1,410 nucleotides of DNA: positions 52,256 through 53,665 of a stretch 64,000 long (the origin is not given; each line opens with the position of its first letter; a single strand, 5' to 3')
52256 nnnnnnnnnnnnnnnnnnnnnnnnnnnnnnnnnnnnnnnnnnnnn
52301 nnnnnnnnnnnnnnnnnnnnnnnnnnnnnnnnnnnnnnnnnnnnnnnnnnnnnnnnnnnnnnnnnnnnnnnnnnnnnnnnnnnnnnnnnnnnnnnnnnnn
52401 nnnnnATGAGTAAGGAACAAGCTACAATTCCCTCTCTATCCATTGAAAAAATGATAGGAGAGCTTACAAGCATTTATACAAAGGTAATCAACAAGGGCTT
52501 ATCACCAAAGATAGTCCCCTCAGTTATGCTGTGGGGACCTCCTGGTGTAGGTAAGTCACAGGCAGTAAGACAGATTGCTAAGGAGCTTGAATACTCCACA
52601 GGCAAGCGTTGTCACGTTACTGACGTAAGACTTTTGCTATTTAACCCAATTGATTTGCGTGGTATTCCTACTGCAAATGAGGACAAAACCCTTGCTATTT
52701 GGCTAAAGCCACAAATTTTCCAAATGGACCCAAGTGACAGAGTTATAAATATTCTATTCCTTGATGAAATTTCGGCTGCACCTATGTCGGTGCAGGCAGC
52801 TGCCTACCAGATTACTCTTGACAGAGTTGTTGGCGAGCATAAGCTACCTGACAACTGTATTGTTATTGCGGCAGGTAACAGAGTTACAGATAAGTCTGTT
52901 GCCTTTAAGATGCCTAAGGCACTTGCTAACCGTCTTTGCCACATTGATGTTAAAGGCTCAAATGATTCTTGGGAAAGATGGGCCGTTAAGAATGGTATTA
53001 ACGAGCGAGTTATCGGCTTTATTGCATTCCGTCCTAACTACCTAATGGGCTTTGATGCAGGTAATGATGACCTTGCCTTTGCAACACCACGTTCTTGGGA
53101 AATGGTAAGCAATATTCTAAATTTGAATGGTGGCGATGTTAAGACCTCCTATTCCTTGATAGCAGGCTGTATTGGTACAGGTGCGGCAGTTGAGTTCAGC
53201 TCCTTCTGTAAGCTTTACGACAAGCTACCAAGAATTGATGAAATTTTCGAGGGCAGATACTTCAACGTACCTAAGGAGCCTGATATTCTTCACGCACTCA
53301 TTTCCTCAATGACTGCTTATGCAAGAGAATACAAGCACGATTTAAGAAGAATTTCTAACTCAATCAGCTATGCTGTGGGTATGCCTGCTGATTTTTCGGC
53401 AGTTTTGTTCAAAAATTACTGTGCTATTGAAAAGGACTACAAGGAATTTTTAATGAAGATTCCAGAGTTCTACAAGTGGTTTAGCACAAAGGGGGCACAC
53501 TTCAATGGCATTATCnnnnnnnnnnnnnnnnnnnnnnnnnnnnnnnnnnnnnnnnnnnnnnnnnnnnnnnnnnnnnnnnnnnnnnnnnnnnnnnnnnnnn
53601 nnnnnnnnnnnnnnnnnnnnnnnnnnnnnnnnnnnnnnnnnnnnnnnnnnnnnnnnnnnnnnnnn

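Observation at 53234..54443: Old junction-spanning tandem duplication created an in-frame chimeric gene (peptidase-like N-terminus + ATPase C-terminal domain)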

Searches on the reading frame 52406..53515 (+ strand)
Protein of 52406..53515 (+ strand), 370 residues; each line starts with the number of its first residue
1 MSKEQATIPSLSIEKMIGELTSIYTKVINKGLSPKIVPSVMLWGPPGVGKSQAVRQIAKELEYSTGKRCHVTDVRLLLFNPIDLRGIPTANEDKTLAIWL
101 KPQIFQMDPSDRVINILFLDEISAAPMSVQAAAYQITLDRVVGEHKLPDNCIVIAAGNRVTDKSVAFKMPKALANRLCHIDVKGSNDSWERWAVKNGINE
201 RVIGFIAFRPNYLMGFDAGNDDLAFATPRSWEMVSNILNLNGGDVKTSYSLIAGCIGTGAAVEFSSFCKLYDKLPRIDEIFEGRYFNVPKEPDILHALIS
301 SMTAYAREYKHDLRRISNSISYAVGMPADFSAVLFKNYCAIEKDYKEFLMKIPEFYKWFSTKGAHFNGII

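Call 6: search_protein_families(library=pfam, proteins=[window:52406-53515:+], max_evalue=0.01)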
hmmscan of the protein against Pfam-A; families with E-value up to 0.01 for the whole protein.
window:52406-53515:+ (370 aa): 8 families
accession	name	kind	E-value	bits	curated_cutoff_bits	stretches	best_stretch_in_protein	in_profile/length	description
PF00004.35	AAA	-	6.5e-08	33.5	21.2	1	40-162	1-113/131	ATPase family associated with various cellular activities (AAA)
PF07726.17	AAA_3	-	1.4e-07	31.9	27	1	40-177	2-129/131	ATPase family associated with various cellular activities (AAA)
PF07728.20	AAA_5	-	3.9e-05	24.1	22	0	40-62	2-24/139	AAA domain (dynein-related subfamily)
PF13191.12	AAA_16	-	0.00014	22.8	32.6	1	36-72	24-63/167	AAA ATPase domain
PF00158.32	Sigma54_activat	-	0.0013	18.9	20.2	0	116-180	96-165/168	Sigma-54 interaction domain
PF05673.19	DUF815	-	0.0061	16.2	23.8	0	39-159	55-151/249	Protein of unknown function (DUF815)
PF13173.12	AAA_14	-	0.0086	16.5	27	0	40-131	5-80/129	AAA domain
PF00910.28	RNA_helicase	-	0.0089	16.9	21.5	0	40-64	1-25/105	RNA helicase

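Call 7: search_protein_families(library=ncbifam, proteins=[window:52406-53515:+], max_evalue=0.01)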
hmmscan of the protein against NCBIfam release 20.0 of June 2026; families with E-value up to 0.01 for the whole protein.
window:52406-53515:+ (370 aa): 4 families
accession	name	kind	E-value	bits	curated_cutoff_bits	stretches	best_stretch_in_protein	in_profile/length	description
NF042959.1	IteA_antiphage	equivalog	0.00012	21.3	510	1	35-63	123-151/367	anti-phage ATPase IteA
TIGR02928.1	TIGR02928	subfamily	0.00075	18.5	181.3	1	19-68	26-71/366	orc1/cdc6 family replication initiation protein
NF009067.0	PRK12402.1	equivalog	0.0019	17.2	317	1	26-61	25-60/340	replication factor C small subunit 2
NF003229.0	PRK04195.1-5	equivalog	0.0034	16.2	280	1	38-64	45-71/413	replication factor C large subunit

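Call 15: search_protein_families(library=padloc, proteins=[window:52406-53515:+], max_evalue=0.01)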
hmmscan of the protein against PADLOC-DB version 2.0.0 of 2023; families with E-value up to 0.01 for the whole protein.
window:52406-53515:+ (370 aa): 4 families
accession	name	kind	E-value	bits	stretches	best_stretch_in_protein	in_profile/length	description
PDLC02196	IetA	-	2.6e-05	21.8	1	24-63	111-148/374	-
PDLC03838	DolB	-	4.2e-05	20.9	0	22-62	154-191/375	-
PDLC02195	IetA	-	0.0025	15.2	1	13-63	116-163/395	-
PDLC04140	mad8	-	0.0041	14.7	1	40-101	30-70/314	mads_8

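Call 16: search_protein_families(library=phrogs, proteins=[window:52406-53515:+], max_evalue=0.001)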
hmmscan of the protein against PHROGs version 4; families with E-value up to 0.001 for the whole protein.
window:52406-53515:+ (370 aa): 4 families
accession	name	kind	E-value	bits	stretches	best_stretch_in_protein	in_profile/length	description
phrog_1297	-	other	4.4e-93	313.1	1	38-364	26-351/356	ATPase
phrog_16335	-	other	4e-22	79.7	1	27-183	18-168/267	ATPase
phrog_168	-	DNA, RNA and nucleotide metabolism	8.5e-05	23.4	1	31-182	36-156/314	clamp loader of DNA polymerase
phrog_3757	-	unknown function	0.00097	19.6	0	23-62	114-151/367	-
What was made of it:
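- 52406..53518 (+): MoxR-like AAA+ ATPase (370 aa), parent 1. Walker A is at 52535-52558 and Walker B at 52754-52768. Pfam AAA and AAA_3 above cut-off (call 6). phrog_1297 4e-93 (call 16).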

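Call 19: find_homologous_proteins(query=window:52406-53515:+, max_evalue=1e-10)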
Query window:52406-53515:+ (370 aa): 7743 proteins with E <= 1e-10 among 8000 candidates; the best 120 are listed.
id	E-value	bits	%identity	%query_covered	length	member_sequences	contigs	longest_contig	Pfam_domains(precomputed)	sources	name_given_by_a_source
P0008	1.1e-237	806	95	100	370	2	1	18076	PF07726.18,PF00004.36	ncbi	-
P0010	1.4e-224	763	89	100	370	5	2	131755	PF07726.18,PF00004.36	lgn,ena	-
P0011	6.1e-221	751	88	100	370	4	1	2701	PF07726.18,PF00004.36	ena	-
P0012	1.2e-185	634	59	97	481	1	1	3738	PF07726.18,PF00004.36,PF05673.20,PF07728.21,PF05621.18,PF13191.13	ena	-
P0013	4.8e-185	633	76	99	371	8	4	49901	PF07726.18,PF00004.36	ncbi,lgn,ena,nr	ncbi:MAG: AAA family ATPase [Clostridia bacterium]|nr:AAA family ATPase [Clostridia bacterium]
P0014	1.2e-176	605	71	100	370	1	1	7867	PF07726.18,PF00004.36,PF07728.21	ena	-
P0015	1.6e-176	604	70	100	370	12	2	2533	PF07726.18,PF00004.36,PF07728.21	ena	-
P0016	2.0e-176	604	71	100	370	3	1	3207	PF07726.18,PF00004.36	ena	-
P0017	4.8e-176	603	71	100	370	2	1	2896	PF07726.18,PF00004.36,PF07728.21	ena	-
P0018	3.0e-175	600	71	99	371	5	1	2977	PF07726.18,PF00004.36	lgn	-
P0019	3.5e-174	597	72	100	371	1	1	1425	PF07726.18,PF00004.36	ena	-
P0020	2.1e-173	594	71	99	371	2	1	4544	PF07726.18,PF00004.36,PF13191.13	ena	-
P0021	1.3e-171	588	67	100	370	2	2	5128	PF07726.18,PF00004.36,PF07728.21,PF13191.13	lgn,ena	-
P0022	2.6e-170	584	70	100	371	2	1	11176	PF07726.18,PF00004.36,PF07728.21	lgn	-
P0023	3.1e-169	580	70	99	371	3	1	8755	PF07726.18,PF00004.36,PF07728.21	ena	-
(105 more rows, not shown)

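Call 21: find_related_loci(query=A1, collection=genome_contigs, flank=7000)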
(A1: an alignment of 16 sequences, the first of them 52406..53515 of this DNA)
Query A1 (370 aa) in genome_contigs; peptide patterns used: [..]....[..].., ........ (x = any residue, [..] = any of these).
600 stretches matched a pattern (row limit reached: there are more); 422 encode a relative of the query (tblastn E <= 1e-3); the best 80 are kept; 80 distinct loci.
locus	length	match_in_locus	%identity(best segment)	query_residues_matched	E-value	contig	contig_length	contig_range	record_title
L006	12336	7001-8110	88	1-370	0e+0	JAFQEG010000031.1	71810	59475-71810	MAG: Clostridia bacterium isolate RGIG1740 Goat_Cecum-3__c750063, whole genome shotgun sequence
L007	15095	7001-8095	74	4-368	0e+0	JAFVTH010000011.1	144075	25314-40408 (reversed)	MAG: Clostridia bacterium isolate RGIG5375 Sheep_Colon-3__c342163, whole genome shotgun sequence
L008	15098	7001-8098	69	5-370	0e+0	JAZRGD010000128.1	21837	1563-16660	MAG: Eubacteriales bacterium isolate T1900045493_YK20190187.MAGScoT_cleanbin_000007 SGB_7392_k141_1607684, whole genome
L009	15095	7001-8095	67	6-370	4e-176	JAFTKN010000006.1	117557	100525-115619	MAG: Clostridia bacterium isolate RGIG3902 Roe_deer_Cecum-2__c303, whole genome shotgun sequence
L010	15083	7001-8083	69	8-368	1e-173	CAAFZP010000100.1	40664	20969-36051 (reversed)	MAG TPA_asm: Lachnospiraceae bacterium, isolate HGM12096, WGS project CAAFZP010000000 data, contig: SRS475987_127_k119_2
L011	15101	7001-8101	66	4-370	1e-171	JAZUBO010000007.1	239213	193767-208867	MAG: Acutalibacteraceae bacterium isolate T1900045317_YK20190006.MAGScoT_cleanbin_000019 SGB_6312_k141_402231, whole gen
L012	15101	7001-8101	66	4-370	2e-171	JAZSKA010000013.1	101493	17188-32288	MAG: Christensenellaceae bacterium isolate T1900044563_TS20190029.MAGScoT_cleanbin_000016 SGB_375_k141_1850098, whole ge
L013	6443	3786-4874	68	8-370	1e-172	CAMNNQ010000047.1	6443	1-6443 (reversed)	MAG: uncultured Clostridia bacterium isolate SRR1222431_bin.31_metaWRAP_v1.3_MAG genome assembly, contig: ERZ1756108.208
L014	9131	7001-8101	67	4-370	4e-171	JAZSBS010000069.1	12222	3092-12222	MAG: Acutalibacteraceae bacterium isolate T1900044926_TS20190392.MAGScoT_cleanbin_000021 SGB_3380_k141_3202790, whole ge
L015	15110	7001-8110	66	1-370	1e-170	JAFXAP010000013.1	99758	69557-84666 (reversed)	MAG: Clostridia bacterium isolate RGIG6241 Sheep_Rectum-2__c645435, whole genome shotgun sequence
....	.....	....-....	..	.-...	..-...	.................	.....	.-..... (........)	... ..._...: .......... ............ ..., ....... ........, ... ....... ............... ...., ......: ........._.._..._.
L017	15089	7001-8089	68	8-370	4e-170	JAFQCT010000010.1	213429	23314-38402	MAG: Clostridia bacterium isolate RGIG1701 Goat_Cecum-2__c437944, whole genome shotgun sequence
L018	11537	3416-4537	66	1-370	3e-169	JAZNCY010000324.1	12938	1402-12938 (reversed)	MAG: Acutalibacteraceae bacterium isolate T1900044729_TS20190195.MAGScoT_cleanbin_000040 SGB_1993_k141_1284437, whole ge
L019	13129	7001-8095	68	4-368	4e-169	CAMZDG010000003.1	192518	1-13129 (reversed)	MAG TPA_asm: uncultured Lachnospiraceae bacterium isolate SRR10912535_bin.72_metaWRAP_v1.3_MAG genome assembly, contig:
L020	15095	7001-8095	67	6-370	2e-168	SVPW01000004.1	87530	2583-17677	MAG: Oscillospiraceae bacterium isolate SIG601 NODE_6508_length_87530_cov_1.898241, whole genome shotgun sequence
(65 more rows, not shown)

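Call 40: search_solved_structures(query=A1, max_evalue=0.001)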
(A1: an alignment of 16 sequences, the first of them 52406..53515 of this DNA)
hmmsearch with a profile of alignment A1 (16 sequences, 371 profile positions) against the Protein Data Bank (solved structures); distinct sequences matched with E-value up to 0.001: 2.
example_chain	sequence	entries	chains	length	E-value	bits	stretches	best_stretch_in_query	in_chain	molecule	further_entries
8rhn_O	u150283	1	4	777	0.00068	21.7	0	39-62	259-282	ATPase family gene 2 protein homolog B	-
9lgo_F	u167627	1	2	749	0.00069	21.7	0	39-62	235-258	ATPase family gene 2 protein homolog B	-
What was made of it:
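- Tried and rejected: It found only Walker-A-level matches (call 40).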

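Call 57: predict_structure(alignment_id=A4)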
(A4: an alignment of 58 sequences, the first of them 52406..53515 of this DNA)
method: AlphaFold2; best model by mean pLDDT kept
length: 370 residues; sequences in the alignment: 58
mean_pLDDT: 80.0   pTM: 0.76
mean pLDDT of the five models: 80.0, 78.9, 76.5, 75.4, 74.9
residues with pLDDT >= 90: 180; 70-90: 96; 50-70: 41; < 50: 53
segments of 3 or more residues with pLDDT < 50: 1-4, 77-102, 122-126, 142-144, 161-168
pLDDT, mean of each block of 10 residues (from residue 1): 59 90 94 86 79 90 93 60 38 40 69 86 49 51 63 75 44 72 85 93 95 73 80 94 91 92 95 94 93 96 96 96 93 95 93 93 76
secondary structure, 60 per line:
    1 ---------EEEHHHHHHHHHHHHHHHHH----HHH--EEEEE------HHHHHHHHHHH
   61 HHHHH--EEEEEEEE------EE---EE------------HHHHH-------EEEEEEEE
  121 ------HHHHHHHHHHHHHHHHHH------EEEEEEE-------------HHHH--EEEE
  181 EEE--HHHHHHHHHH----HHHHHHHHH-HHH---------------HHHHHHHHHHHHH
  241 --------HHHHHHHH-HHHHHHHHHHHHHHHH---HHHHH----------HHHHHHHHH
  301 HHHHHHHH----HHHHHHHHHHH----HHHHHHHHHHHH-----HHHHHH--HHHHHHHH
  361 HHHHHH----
elements in order: E10-12 H13-29 E39-43 H50-65 E68-75 H101-105 E113-120 H127-144 E151-157 H171-174 E177-183 H186-195 H200-208 H228-240 H249-256 H258-273 H277-281 H292-308 H313-323 H328-339 H345-350 H353-366
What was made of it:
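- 52406..53518 (+): AF2 model with pLDDT 80 and three domains (call 57).
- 53213..53518 (+): C-terminal helical domain of the AAA protein (residues 270-370): the source copy of the chimera's C-half. The domain spans helices 277-366 with pLDDT 93-96, after the lid helix 258-273 (call 57).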

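Call 60: fold_search(model_id=the predicted structure, library=pdb)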
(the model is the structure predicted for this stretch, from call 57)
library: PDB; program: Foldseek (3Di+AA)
matches with E <= 10: 1142; with E <= 0.001: 66
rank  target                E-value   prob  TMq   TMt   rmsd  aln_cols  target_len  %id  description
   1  8ui7_D                6.3e-06  1.00  0.30  0.33  18.2       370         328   12  Cryo-EM map of human clmap-clamp loader ATAD5-RFC-gapped PCNA complex in intermediate state 3 (released 2024-05-29)
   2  8umt_D                3.1e-05  1.00  0.30  0.33  18.9       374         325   16  Atomic model of the human CTF18-RFC-PCNA binary complex in the three-subunit binding state (state 2) (released 2024-05-08)
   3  7jgr_A                3.5e-05  1.00  0.31  0.29  22.2       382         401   12  Structure of Drosophila ORC bound to DNA (84 bp) and Cdc6 (released 2020-09-09)
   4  6gcn_A                3.5e-05  1.00  0.32  0.29  19.4       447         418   14  Truncated FtsH from A. aeolicus in R32 (released 2018-08-22)
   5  8ui7_C                5.3e-05  1.00  0.27  0.29  19.7       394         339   13  Cryo-EM map of human clmap-clamp loader ATAD5-RFC-gapped PCNA complex in intermediate state 3 (released 2024-05-29)
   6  5vqa                  5.6e-05  1.00  0.33  0.33  16.6       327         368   12  Structure of human TRIP13, ATP-bound form (released 2017-06-14)
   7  8uk9_C                6.4e-05  1.00  0.27  0.30  18.5       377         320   15  Structure of T4 Bacteriophage clamp loader mutant D110C bound to the T4 clamp, primer-template DNA, and ATP analog (released 2023-12-13)
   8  7jk6_A                8.4e-05  1.00  0.32  0.32  22.0       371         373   10  Structure of Drosophila ORC in the active conformation (released 2020-09-09)
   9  9qh4_C                8.9e-05  1.00  0.38  0.51   6.9       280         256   13  NorQ hexamer from Paracoccus denitrificans (released 2026-03-25)
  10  9qhg_E                9.3e-05  1.00  0.38  0.51   8.0       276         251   14  NorQD complex state 4 from Jhaorihella thermophila (released 2026-03-25)
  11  7zbh_B                1.0e-04  1.00  0.34  0.34  18.6       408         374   14  ATP-dependent zinc metalloprotease FtsH (BB0789) from Borrelia burgdorferi (released 2023-04-05)
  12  5wc2                  1.1e-04  1.00  0.31  0.31  15.6       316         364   11  Crystal Structure of ADP-bound human TRIP13 (released 2018-04-25)
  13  5uj7_D                1.2e-04  1.00  0.30  0.29  22.2       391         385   16  Structure of the active form of human Origin Recognition Complex ATPase motor module, complex subunitS 1, 4, 5 (released 2017-02-08)
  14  2chq_A                1.2e-04  1.00  0.31  0.36  18.1       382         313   12  Replication Factor C ADPNP complex (released 2006-06-06)
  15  1w5t_A                1.3e-04  1.00  0.33  0.31  20.1       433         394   14  Structure of the Aeropyrum Pernix ORC2 protein (ADPNP-ADP complexes) (released 2004-10-05)
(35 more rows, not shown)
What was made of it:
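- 52406..53518 (+): Fold matches to NorQ and other AAA+ proteins (call 60).
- Closest known: MoxR-class AAA+ / vWA cochaperone pairs. Same: One is a MoxR-like AAA+ gene (Pfam AAA_3; fold matches to NorQ, calls 6, 60).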
